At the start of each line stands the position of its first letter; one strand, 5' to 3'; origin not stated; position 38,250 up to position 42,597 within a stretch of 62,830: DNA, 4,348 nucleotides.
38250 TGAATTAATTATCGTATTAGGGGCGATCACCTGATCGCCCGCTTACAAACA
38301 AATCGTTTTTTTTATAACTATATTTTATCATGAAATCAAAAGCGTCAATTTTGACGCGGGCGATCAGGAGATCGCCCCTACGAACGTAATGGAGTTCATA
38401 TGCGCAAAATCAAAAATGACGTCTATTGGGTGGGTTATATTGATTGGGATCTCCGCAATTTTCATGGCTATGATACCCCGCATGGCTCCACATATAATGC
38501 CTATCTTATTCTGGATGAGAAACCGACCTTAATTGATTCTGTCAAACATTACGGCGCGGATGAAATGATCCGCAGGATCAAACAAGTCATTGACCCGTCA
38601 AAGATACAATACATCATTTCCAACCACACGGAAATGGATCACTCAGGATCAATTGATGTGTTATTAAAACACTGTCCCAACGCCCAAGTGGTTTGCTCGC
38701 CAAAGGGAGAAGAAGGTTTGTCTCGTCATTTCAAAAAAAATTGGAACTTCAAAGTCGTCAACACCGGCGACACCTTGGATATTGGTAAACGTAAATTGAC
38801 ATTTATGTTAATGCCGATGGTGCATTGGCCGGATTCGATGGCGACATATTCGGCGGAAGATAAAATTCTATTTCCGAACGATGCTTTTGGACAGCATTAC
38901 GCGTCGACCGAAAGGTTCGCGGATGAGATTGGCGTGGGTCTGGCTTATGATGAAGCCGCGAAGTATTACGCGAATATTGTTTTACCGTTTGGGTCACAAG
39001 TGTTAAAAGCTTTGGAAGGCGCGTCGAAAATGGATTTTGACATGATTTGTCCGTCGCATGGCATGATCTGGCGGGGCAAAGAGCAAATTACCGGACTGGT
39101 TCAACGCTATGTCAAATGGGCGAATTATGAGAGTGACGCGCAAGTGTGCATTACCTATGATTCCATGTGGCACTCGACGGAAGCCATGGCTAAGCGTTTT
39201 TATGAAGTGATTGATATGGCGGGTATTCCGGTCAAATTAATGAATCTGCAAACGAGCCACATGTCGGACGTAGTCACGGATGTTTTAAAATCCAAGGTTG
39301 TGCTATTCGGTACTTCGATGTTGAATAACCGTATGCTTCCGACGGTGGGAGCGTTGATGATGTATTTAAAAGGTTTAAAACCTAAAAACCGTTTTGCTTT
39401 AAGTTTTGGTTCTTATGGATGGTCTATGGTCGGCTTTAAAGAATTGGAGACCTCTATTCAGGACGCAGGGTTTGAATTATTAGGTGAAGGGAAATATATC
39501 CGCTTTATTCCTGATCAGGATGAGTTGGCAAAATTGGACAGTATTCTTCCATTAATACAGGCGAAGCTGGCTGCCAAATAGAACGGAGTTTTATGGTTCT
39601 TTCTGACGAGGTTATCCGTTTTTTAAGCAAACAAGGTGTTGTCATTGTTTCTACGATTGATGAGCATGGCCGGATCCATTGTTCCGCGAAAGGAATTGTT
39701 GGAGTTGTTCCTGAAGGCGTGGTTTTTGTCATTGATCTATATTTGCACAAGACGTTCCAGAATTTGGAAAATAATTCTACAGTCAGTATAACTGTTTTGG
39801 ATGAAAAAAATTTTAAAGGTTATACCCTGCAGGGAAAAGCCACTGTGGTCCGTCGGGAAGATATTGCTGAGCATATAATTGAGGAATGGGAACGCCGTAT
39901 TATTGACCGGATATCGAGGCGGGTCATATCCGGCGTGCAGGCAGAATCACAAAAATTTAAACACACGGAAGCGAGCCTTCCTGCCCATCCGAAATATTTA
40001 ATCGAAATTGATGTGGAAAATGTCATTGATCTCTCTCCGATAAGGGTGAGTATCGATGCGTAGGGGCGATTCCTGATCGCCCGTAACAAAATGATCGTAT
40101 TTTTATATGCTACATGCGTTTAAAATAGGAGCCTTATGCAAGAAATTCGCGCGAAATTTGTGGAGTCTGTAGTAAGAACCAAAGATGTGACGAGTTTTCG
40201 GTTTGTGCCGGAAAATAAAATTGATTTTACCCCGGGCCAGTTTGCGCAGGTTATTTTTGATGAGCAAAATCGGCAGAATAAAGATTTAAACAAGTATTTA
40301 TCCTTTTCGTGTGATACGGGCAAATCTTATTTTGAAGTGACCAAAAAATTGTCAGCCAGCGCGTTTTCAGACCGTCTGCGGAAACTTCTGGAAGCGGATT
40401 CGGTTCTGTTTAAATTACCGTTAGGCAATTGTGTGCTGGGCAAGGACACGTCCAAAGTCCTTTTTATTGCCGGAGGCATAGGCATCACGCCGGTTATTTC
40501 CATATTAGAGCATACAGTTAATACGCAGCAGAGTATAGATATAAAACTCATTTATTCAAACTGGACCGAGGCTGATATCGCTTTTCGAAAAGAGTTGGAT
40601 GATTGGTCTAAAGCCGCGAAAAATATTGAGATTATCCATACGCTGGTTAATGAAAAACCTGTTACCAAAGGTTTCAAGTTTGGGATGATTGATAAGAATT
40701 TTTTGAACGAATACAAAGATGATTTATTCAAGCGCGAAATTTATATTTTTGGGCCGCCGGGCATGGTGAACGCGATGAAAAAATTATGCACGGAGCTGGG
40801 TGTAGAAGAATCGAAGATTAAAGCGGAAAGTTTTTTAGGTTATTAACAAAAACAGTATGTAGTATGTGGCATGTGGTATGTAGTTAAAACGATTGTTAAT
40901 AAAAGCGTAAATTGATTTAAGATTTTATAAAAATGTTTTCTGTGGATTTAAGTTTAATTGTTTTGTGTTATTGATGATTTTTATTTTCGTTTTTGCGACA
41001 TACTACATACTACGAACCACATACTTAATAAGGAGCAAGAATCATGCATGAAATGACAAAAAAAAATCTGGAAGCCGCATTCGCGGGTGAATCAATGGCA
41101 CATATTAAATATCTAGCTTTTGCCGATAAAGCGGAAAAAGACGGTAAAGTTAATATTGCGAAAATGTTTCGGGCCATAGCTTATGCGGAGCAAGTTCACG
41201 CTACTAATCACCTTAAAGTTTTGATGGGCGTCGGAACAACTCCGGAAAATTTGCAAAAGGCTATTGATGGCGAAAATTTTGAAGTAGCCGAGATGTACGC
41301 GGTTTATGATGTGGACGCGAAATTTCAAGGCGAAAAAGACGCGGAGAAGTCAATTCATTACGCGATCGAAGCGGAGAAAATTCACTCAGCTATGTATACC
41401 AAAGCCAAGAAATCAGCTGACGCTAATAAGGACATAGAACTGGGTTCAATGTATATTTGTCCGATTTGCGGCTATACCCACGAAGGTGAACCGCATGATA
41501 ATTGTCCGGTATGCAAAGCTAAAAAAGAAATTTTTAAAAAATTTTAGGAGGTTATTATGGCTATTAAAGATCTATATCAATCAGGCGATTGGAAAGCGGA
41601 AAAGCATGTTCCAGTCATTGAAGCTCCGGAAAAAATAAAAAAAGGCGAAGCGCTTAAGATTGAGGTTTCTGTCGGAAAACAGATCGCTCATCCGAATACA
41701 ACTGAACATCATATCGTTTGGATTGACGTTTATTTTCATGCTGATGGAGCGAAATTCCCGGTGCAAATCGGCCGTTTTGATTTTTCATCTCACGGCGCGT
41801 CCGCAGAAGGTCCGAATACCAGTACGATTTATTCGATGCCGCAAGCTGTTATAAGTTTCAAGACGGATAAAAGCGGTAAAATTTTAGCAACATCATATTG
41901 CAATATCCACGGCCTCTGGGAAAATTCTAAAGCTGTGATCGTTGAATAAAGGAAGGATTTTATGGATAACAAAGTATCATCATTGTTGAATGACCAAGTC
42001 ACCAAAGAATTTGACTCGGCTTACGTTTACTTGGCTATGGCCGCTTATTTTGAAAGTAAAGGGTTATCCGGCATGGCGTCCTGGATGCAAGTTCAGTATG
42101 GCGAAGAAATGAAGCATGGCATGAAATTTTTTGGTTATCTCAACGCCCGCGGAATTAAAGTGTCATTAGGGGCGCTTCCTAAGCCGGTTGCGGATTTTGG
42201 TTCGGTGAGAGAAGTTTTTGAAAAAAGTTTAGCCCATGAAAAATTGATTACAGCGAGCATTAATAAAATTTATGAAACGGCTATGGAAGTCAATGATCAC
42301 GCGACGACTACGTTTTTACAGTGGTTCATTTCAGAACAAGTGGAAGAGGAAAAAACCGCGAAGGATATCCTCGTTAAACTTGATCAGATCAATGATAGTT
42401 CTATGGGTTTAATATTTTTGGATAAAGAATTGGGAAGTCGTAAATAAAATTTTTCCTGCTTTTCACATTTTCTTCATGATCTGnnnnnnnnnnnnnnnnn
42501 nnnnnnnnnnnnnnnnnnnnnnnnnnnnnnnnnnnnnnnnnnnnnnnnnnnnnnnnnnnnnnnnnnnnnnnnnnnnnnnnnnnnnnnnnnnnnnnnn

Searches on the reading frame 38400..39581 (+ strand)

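Call 9: search_protein_families(library=pfam, proteins=[window:38400-39581:+], max_evalue=0.0001)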
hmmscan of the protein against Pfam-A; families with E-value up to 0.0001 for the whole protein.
window:38400-39581:+ (393 aa): 4 families
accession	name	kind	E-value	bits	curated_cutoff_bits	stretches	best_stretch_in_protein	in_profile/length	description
PF19583.5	ODP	-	2.9e-21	76.7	27.2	1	32-221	3-194/194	ODP family beta lactamase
PF00258.30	Flavodoxin_1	-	2.2e-11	44.6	25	1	251-375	1-135/143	Flavodoxin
PF00753.33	Lactamase_B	-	3.8e-09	37.2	22.7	1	33-166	7-154/196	Metallo-beta-lactamase superfamily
PF12706.13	Lactamase_B_2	-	2e-05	24.7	27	1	60-145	22-115/200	Beta-lactamase superfamily domain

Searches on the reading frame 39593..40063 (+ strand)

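Call 9: search_protein_families(library=pfam, proteins=[window:39593-40063:+], max_evalue=0.0001)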
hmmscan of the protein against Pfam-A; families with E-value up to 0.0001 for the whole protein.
window:39593-40063:+ (156 aa): 1 family
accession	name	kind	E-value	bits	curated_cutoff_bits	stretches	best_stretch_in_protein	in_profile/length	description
PF01243.27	PNPOx_N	-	1.1e-13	52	28.1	1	4-126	2-98/120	Pyridoxamine 5'-phosphate oxidase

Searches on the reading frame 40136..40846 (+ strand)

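Call 9: search_protein_families(library=pfam, proteins=[window:40136-40846:+], max_evalue=0.0001)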
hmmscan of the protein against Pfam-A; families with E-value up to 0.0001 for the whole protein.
window:40136-40846:+ (236 aa): 2 families
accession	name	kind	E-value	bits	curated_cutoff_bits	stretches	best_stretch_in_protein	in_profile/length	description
PF00175.26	NAD_binding_1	-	1.2e-17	64.9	22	1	110-215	1-108/109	Oxidoreductase NAD-binding domain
PF08030.17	NAD_binding_6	-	8.4e-07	29.6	22.2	1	106-149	2-50/156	Ferric reductase NAD binding domain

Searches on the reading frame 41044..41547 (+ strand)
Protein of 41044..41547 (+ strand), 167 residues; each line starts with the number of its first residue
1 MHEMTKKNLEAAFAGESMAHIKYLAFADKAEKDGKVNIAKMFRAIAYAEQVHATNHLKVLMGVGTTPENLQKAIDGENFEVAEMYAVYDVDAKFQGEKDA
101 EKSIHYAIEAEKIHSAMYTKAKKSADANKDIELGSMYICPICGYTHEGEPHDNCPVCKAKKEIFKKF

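Call 9: search_protein_families(library=pfam, proteins=[window:41044-41547:+], max_evalue=0.0001)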
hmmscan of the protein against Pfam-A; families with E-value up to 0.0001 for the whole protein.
window:41044-41547:+ (167 aa): 2 families
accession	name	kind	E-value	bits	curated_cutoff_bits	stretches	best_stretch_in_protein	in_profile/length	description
PF02915.23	Rubrerythrin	-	3.8e-24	86.1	22.8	1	7-121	1-136/137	Rubrerythrin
PF21349.2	RUBY_RBDX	-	4.8e-10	39.1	26.5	1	137-165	1-30/30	Rubrerythrin, rubredoxin-like domain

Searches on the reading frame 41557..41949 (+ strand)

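Call 9: search_protein_families(library=pfam, proteins=[window:41557-41949:+], max_evalue=0.0001)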
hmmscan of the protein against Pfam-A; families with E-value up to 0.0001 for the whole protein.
window:41557-41949:+ (130 aa): 1 family
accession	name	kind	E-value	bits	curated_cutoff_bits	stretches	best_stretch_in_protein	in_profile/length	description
PF01880.24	Desulfoferrodox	-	1.8e-33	115.4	22.2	1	10-123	2-97/98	Desulfoferrodoxin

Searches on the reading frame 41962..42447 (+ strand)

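Call 35: search_protein_families(library=pfam, proteins=[window:41962-42447:+], max_evalue=0.0001)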
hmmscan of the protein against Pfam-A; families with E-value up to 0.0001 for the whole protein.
window:41962-42447:+ (161 aa): 1 family
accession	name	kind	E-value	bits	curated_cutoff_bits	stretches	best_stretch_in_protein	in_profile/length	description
PF00210.30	Ferritin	-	1.6e-44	151.7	24.5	1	8-142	3-141/142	Ferritin-like domain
